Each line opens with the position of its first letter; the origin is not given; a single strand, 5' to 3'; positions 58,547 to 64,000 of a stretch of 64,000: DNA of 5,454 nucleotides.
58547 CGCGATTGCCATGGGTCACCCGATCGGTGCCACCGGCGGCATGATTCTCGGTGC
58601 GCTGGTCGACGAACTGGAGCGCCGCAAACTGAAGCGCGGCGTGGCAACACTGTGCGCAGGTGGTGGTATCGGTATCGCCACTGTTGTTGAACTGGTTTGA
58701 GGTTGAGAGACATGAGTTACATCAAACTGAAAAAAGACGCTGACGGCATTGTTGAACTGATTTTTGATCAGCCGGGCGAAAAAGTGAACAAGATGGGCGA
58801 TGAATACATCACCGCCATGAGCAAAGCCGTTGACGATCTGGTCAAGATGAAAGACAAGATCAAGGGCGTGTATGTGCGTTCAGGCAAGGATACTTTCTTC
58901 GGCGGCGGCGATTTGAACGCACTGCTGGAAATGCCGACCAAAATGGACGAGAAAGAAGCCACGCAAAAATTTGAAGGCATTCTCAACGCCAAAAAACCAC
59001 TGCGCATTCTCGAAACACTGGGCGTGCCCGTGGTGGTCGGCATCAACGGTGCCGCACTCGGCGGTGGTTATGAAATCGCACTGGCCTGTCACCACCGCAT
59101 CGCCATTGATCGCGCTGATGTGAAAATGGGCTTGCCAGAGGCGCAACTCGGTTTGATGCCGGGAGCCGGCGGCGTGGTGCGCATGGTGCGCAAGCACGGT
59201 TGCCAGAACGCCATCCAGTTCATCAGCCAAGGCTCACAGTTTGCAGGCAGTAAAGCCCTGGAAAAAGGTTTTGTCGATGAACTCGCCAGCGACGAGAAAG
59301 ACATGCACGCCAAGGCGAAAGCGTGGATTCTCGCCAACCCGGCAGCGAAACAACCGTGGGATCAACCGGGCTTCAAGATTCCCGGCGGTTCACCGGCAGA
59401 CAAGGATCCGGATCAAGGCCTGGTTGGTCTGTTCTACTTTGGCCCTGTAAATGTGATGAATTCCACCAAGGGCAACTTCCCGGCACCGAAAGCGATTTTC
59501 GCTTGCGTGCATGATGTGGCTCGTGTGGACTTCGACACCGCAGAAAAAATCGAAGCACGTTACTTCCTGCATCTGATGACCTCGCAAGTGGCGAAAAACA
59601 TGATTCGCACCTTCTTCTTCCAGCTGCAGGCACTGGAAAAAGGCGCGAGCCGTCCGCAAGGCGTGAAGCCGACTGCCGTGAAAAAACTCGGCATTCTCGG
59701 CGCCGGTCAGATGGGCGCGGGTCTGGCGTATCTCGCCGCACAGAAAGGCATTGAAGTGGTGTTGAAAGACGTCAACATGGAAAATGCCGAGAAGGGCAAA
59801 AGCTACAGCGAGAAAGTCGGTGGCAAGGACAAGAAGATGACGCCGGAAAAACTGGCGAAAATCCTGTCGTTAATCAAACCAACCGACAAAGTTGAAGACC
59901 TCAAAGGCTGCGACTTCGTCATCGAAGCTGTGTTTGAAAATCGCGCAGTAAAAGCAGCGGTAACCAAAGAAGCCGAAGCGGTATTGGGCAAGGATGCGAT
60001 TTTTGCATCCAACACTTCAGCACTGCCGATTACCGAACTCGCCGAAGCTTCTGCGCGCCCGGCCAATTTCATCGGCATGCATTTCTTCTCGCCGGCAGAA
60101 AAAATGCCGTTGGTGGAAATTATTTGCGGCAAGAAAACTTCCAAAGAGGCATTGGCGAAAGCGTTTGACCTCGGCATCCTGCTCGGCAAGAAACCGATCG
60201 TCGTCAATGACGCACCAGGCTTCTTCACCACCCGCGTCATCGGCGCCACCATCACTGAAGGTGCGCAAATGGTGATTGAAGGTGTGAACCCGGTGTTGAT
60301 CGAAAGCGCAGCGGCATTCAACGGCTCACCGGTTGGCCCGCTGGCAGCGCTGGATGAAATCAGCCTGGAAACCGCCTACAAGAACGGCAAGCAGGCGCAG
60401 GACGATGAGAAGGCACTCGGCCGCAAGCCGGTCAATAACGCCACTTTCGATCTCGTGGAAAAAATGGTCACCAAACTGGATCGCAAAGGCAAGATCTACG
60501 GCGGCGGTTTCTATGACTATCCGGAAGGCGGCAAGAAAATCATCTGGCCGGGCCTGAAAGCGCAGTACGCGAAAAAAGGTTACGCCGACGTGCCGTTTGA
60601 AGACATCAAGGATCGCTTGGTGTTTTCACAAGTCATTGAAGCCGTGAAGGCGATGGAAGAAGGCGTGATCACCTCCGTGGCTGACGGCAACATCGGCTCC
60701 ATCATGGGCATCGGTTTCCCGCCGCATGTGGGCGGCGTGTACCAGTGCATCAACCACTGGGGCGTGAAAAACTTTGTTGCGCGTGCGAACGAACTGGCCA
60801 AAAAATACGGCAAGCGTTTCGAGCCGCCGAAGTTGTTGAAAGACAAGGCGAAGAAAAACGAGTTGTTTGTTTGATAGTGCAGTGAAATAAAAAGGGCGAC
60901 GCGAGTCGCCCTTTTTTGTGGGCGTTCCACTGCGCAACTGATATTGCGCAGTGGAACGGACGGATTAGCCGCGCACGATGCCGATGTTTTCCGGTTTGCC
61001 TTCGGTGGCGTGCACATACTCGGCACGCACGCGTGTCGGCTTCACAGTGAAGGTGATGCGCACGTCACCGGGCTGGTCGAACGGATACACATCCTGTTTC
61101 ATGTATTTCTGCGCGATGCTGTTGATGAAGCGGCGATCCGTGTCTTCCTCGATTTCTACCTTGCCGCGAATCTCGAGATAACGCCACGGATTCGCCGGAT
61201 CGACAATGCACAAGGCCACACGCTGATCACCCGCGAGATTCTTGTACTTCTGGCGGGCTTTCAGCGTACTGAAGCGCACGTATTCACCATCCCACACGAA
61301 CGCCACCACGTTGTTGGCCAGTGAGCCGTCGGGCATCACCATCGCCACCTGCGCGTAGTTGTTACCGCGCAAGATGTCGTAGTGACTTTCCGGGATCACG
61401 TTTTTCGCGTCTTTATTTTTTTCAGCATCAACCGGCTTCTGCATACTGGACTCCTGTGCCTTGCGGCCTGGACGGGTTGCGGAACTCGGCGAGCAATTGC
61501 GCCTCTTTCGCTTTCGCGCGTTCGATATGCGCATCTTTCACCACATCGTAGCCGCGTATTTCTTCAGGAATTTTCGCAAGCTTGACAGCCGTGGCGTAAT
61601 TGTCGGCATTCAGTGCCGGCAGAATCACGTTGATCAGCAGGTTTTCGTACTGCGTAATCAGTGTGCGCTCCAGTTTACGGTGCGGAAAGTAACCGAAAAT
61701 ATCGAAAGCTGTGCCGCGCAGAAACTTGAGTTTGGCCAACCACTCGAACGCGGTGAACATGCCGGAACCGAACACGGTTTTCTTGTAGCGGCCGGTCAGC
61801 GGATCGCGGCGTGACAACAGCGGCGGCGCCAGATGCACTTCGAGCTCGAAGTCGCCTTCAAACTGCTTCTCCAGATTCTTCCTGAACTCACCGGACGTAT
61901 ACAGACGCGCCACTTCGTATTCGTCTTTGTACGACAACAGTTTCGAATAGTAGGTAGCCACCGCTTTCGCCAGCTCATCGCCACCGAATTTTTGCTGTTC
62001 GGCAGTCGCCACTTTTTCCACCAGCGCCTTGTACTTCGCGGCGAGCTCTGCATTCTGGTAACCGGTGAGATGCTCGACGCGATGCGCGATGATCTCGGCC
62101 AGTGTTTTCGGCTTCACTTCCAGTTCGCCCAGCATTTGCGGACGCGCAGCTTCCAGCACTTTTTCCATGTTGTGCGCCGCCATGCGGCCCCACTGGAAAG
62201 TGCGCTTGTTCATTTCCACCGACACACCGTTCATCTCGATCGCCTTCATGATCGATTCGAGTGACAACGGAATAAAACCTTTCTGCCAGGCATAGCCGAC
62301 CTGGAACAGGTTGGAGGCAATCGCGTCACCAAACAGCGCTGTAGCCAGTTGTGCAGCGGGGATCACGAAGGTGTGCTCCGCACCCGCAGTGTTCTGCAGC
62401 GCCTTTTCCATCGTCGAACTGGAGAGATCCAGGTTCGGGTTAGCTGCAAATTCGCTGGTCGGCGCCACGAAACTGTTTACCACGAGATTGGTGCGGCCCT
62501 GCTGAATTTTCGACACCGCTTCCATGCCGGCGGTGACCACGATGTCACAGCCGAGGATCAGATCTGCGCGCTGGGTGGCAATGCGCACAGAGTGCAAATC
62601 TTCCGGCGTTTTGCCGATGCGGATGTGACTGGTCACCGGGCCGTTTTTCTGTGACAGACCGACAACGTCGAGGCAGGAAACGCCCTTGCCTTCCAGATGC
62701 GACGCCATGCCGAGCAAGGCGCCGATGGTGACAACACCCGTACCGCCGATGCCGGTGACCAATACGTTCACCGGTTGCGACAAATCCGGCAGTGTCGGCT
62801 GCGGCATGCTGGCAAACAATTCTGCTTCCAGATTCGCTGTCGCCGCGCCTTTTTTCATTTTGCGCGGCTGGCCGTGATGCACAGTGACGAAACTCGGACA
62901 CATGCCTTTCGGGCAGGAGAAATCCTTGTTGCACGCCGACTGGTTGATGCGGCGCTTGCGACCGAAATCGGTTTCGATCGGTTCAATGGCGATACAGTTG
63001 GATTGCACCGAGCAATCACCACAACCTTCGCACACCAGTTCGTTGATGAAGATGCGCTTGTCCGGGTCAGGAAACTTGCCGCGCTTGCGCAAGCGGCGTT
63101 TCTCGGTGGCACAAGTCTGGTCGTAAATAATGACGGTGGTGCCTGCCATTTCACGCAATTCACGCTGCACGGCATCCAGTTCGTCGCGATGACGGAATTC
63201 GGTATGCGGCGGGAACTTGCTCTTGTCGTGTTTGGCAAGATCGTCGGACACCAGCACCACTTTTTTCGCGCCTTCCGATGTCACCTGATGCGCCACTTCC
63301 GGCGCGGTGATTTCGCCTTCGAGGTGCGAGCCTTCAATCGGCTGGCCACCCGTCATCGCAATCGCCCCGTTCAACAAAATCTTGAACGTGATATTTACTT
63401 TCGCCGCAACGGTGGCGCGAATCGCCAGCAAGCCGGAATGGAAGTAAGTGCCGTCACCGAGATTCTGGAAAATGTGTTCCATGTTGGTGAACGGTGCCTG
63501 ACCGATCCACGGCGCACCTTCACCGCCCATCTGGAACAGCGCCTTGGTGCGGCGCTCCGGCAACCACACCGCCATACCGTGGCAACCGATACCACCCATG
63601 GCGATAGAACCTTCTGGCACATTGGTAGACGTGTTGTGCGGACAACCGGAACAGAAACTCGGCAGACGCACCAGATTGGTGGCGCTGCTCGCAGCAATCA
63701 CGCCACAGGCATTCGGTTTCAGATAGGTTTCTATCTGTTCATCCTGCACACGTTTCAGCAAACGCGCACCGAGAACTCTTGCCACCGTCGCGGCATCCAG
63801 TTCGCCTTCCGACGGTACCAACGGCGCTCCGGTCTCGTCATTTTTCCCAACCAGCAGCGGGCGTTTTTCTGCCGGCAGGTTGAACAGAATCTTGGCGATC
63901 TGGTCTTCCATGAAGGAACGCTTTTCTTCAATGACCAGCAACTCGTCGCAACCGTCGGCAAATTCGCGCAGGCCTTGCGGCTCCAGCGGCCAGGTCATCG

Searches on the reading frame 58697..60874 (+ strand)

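Call 59: search_protein_families(library=pfam, proteins=[window:58697-60874:+], max_evalue=0.00001)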
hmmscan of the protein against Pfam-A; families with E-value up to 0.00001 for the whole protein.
window:58697-60874:+ (725 aa): 4 families
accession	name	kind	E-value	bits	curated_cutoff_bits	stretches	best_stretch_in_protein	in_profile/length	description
PF02737.24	3HCDH_N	-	7.2e-56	189.4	22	1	330-505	1-179/180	3-hydroxyacyl-CoA dehydrogenase, NAD binding domain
PF00378.25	ECH_1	-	1.2e-22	80.9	27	1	16-209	4-185/251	Enoyl-CoA hydratase/isomerase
PF16113.10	ECH_2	-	2.2e-13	50.9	27.2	1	28-200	10-175/335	Enoyl-CoA hydratase/isomerase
PF00725.27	3HCDH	-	5.5e-13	49.7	22.1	1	508-608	1-97/97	3-hydroxyacyl-CoA dehydrogenase, C-terminal domain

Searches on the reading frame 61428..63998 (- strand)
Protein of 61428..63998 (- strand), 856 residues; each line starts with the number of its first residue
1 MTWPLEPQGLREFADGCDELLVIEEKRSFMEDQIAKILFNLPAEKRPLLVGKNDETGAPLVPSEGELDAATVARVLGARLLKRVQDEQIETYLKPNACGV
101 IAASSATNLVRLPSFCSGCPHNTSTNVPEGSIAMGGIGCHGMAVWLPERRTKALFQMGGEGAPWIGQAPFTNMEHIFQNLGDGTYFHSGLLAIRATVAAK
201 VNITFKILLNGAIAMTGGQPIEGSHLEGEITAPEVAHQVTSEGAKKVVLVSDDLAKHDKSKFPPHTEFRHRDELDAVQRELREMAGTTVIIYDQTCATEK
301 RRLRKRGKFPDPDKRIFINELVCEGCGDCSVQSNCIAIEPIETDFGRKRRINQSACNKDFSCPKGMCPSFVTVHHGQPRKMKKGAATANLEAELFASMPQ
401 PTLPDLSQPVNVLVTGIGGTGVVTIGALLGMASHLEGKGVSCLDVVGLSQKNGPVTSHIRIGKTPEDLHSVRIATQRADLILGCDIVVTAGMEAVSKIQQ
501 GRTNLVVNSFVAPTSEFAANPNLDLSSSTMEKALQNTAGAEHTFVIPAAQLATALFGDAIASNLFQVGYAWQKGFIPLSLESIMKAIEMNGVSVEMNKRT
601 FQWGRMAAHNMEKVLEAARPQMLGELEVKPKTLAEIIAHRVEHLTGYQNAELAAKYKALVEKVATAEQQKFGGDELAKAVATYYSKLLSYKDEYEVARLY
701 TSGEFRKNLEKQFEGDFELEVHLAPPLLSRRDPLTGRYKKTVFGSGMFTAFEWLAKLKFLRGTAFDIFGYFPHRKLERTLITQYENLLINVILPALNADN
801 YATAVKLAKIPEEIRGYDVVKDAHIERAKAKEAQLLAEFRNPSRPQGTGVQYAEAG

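Call 59: search_protein_families(library=pfam, proteins=[window:61428-63998:-], max_evalue=0.00001)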
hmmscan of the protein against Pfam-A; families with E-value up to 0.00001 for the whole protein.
window:61428-63998:- (856 aa): 2 families
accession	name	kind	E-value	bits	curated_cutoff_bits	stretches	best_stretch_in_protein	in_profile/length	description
PF20169.3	DUF6537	-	5.2e-64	216.3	27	1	633-831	1-200/203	Family of unknown function (DUF6537)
PF01558.24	POR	-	3.9e-18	66.6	27.4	1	418-604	1-171/173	Pyruvate ferredoxin/flavodoxin oxidoreductase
